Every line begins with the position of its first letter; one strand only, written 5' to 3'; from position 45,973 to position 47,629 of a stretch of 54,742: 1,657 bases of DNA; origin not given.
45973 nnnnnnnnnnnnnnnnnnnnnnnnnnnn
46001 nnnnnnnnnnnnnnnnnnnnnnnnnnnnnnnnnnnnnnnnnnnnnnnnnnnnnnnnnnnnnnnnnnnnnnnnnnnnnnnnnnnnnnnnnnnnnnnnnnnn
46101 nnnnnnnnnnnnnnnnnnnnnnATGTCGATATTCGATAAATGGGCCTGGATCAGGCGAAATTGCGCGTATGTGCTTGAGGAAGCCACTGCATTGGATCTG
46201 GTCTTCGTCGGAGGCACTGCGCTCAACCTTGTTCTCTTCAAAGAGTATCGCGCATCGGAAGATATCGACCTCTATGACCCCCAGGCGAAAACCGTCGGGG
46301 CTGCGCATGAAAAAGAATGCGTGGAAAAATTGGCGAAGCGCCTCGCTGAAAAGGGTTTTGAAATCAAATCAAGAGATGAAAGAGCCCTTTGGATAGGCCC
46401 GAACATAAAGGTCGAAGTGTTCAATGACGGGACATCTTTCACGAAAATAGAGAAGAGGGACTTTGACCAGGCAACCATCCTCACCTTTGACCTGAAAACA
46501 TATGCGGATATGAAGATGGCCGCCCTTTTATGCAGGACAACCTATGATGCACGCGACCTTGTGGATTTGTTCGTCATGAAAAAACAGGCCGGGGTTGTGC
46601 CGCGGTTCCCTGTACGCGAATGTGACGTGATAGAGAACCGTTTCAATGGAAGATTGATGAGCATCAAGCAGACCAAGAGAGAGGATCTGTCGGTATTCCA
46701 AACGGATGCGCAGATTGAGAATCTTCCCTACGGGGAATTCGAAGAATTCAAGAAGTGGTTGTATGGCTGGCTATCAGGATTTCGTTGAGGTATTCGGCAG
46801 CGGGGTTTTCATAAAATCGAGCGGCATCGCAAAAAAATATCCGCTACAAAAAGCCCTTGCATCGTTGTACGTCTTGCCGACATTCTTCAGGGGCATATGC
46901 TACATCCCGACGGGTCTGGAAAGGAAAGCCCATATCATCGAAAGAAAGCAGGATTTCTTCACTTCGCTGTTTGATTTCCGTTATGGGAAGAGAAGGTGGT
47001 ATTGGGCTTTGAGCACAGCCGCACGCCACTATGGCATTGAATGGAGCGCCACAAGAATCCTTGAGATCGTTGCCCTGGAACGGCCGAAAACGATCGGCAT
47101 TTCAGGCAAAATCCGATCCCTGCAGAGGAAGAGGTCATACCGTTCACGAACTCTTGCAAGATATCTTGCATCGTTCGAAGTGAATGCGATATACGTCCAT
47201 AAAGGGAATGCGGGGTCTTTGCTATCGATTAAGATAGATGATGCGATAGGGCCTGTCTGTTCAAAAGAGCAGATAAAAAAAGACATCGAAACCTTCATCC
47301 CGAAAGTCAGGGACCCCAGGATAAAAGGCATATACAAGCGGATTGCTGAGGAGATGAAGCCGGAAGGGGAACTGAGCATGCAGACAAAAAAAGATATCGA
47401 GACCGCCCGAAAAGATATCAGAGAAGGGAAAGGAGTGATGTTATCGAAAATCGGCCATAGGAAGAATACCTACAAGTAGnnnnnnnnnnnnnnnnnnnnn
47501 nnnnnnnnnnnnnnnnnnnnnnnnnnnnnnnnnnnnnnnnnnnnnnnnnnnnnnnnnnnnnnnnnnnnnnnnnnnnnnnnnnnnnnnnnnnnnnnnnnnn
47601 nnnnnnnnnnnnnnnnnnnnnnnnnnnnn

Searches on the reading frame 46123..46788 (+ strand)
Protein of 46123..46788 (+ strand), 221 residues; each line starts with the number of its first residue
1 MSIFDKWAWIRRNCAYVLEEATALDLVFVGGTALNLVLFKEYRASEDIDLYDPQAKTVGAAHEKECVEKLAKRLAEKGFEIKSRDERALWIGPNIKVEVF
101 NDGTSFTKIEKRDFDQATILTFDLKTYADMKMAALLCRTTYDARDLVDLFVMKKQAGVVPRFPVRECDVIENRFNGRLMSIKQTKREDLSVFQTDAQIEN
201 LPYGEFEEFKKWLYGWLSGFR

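Call 8: search_protein_families(library=pfam, proteins=[window:46123-46788:+], max_evalue=0.1)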
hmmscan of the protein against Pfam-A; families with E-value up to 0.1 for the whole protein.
window:46123-46788:+ (221 aa): 2 families
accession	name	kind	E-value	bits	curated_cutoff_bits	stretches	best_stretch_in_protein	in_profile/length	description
PF08843.17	AbiEii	-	7e-16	59.3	22.5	1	23-195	12-209/238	Nucleotidyl transferase AbiEii toxin, Type IV TA system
PF19502.5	DUF6036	-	0.058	13.6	23.6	0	17-53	13-47/164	Nucleotidyltransferase of unknown function (DUF6036)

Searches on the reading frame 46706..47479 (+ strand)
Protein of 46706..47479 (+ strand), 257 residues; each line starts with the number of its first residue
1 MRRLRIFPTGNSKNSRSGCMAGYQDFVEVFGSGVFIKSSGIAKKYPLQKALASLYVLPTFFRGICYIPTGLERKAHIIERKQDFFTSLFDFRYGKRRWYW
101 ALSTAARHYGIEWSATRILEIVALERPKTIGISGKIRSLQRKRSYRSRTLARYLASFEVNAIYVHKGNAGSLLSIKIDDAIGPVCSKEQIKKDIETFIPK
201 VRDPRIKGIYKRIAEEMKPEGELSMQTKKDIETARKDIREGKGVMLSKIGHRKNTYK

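Call 8: search_protein_families(library=pfam, proteins=[window:46706-47479:+], max_evalue=0.1)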
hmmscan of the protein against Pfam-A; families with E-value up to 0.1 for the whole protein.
window:46706-47479:+ (257 aa): 1 family
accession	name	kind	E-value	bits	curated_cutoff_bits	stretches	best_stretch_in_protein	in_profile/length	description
PF25279.1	Beta_prop_At2g24240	-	0.04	13.3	27.1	1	75-133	163-217/320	At2g24240-like, C-terminal beta propeller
